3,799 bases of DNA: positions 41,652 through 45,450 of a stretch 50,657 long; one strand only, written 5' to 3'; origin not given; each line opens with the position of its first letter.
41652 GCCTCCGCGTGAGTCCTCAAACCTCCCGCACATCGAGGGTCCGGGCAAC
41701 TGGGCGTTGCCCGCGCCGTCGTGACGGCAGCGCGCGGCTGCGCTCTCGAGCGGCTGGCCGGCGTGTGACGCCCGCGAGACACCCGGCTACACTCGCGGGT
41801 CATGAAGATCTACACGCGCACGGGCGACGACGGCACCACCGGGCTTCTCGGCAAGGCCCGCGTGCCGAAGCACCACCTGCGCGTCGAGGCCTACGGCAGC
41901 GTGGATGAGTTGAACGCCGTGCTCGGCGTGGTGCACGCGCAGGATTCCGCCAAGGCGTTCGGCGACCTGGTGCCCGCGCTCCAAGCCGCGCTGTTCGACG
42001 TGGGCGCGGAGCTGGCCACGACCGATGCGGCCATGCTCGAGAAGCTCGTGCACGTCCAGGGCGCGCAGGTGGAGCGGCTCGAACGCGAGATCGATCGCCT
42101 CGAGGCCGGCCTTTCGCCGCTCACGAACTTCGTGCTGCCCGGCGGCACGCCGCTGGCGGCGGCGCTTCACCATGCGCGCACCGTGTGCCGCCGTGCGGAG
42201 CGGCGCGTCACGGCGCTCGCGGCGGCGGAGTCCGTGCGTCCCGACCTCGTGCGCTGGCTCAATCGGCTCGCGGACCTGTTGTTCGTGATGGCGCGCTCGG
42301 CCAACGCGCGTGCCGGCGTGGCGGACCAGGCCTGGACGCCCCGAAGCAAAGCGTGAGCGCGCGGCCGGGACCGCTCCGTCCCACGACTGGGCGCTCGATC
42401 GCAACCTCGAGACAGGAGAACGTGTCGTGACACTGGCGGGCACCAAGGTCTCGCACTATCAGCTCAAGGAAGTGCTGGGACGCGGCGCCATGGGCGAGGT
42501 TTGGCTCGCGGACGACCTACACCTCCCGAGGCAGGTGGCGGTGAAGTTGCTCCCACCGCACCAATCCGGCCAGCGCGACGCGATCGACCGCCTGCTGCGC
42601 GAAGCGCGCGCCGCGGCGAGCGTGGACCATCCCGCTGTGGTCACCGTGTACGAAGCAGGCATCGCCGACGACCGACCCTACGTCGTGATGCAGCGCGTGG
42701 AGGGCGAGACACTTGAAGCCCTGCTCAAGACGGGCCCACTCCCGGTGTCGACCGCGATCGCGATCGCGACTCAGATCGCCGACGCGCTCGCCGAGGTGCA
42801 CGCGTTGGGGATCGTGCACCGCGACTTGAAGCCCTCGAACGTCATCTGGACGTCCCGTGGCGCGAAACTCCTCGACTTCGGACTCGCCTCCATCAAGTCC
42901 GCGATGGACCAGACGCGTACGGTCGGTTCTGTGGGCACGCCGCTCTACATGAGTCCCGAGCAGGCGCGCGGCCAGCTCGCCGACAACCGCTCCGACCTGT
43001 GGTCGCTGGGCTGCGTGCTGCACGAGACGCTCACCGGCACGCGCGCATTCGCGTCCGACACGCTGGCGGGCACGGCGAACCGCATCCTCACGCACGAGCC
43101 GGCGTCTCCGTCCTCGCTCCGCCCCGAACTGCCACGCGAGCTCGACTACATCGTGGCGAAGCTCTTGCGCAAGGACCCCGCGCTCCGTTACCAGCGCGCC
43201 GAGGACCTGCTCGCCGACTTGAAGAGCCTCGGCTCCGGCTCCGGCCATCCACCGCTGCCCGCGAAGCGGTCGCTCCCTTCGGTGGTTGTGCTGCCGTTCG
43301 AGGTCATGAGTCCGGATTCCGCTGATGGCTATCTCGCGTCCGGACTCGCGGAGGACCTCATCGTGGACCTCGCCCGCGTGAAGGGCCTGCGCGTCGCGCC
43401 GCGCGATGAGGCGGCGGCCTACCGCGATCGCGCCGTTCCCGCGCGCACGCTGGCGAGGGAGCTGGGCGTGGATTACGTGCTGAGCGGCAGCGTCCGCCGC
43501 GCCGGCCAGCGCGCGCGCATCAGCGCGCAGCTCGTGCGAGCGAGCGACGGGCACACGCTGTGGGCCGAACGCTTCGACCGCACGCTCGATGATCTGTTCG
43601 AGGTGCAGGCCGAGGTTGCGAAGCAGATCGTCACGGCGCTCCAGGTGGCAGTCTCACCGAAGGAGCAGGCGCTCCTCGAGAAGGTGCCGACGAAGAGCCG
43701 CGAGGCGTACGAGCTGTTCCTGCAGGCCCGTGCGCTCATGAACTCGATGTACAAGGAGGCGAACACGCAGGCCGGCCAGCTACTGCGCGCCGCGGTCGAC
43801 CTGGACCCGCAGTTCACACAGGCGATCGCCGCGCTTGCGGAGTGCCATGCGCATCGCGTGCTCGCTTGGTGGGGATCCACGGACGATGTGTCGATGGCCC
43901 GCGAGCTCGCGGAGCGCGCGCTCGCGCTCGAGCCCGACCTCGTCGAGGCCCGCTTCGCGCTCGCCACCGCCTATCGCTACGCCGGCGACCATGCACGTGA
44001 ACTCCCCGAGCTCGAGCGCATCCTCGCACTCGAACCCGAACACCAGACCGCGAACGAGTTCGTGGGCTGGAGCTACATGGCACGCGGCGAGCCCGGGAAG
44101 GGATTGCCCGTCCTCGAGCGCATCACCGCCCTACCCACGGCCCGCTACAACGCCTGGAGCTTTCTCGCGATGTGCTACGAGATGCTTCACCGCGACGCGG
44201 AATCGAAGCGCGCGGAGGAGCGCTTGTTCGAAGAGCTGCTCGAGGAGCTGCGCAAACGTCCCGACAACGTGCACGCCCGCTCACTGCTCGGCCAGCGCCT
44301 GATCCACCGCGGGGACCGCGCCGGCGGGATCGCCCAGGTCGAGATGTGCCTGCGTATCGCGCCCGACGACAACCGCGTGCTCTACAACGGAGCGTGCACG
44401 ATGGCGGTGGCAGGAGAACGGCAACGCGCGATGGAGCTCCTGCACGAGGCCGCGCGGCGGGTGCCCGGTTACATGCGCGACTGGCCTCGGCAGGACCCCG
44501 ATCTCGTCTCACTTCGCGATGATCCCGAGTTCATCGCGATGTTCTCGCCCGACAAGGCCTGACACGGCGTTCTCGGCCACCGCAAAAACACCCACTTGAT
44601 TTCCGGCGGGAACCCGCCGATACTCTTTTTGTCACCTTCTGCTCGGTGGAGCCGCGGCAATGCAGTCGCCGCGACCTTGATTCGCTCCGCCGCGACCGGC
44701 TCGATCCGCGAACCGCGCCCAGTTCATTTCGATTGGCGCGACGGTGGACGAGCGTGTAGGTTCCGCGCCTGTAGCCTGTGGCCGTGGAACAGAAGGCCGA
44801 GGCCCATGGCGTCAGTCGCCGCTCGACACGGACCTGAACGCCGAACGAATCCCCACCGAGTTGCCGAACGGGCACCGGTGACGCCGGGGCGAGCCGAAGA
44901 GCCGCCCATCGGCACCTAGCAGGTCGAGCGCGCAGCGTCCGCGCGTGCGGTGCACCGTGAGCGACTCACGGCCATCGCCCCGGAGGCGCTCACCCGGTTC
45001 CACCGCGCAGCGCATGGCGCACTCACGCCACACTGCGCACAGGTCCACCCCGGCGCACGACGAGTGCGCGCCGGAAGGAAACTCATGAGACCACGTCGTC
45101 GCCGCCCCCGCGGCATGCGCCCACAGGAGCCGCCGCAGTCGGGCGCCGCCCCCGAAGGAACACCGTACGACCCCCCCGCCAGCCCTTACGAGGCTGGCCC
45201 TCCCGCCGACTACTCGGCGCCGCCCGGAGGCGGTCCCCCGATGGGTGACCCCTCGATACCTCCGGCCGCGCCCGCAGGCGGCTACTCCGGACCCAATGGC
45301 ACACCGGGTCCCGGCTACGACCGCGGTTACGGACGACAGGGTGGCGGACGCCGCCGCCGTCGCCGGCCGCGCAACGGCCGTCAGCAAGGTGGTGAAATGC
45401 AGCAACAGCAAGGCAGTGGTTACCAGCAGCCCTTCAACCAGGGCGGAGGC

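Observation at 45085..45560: Rho factor with its canonical N-terminal RNA-binding domain replaced by an Arg/Gly/Pro/Gln-rich low-complexity region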

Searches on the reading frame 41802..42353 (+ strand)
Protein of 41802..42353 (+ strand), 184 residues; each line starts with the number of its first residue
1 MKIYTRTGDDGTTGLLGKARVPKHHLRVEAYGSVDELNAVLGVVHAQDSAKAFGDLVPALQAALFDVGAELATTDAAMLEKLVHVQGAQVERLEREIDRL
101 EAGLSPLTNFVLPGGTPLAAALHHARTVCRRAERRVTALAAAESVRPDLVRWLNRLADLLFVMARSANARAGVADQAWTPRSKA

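Call 19: search_protein_families(library=pfam, proteins=[window:41802-42353:+], max_evalue=0.001)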
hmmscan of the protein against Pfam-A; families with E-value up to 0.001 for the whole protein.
window:41802-42353:+ (184 aa): 1 family
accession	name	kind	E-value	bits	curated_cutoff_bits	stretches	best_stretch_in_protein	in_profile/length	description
PF01923.23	Cob_adeno_trans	-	1.7e-59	201.2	24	1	3-166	1-170/171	Cobalamin adenosyltransferase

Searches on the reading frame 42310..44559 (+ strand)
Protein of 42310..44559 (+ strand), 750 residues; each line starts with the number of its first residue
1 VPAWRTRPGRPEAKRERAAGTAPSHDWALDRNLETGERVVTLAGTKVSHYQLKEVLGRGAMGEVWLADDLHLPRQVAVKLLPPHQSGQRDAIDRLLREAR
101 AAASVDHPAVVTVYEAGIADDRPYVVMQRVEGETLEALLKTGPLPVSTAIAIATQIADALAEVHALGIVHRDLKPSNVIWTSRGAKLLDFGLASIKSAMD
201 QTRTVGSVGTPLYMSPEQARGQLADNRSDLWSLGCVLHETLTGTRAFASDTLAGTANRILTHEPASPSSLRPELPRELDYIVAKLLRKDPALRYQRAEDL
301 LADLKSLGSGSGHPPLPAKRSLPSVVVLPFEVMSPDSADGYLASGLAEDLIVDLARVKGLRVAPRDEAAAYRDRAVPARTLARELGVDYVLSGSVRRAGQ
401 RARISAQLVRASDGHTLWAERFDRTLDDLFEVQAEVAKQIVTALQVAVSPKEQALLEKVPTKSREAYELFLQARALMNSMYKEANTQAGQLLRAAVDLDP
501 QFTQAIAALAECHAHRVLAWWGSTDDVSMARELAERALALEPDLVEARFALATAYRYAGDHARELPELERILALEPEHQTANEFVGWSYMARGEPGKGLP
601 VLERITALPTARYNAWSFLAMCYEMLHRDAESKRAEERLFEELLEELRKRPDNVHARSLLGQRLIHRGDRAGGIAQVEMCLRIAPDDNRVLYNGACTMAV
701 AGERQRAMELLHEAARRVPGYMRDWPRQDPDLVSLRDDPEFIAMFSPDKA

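Call 19: search_protein_families(library=pfam, proteins=[window:42310-44559:+], max_evalue=0.001)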
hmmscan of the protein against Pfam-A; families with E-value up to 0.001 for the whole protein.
window:42310-44559:+ (750 aa): 8 families
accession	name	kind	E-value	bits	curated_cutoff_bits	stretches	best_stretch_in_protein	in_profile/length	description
PF00069.31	Pkinase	-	1.3e-44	153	31.7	1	50-297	1-254/263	Protein kinase domain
PF07714.23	PK_Tyr_Ser-Thr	-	5e-29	101.8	23.1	1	51-293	2-248/258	Protein tyrosine and serine/threonine kinase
PF14559.12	TPR_19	-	5.2e-08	33.5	25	0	486-514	8-36/68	Tetratricopeptide repeat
PF01636.29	APH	-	2.2e-07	31.3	23.2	1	62-166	11-110/239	Phosphotransferase enzyme family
PF13428.12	TPR_14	-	2.6e-07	31.1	23.5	0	546-581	2-37/44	Tetratricopeptide repeat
PF23914.1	TPR_CcmH_CycH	-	2.1e-06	28.1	42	0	645-717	41-116/158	Cytochrome c-type biogenesis protein H TPR domain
PF13431.12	TPR_17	-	3.5e-05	24.2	24.4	0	533-563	1-31/34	Tetratricopeptide repeat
PF07719.23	TPR_2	-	0.00019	21.7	27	0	526-543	16-33/34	Tetratricopeptide repeat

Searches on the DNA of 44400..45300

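Call 22: search_rna_families(source=window, start=44400, end=45300, threshold=evalue, max_evalue=1)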
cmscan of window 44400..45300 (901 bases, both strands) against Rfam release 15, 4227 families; matches with E-value up to 1: 0.
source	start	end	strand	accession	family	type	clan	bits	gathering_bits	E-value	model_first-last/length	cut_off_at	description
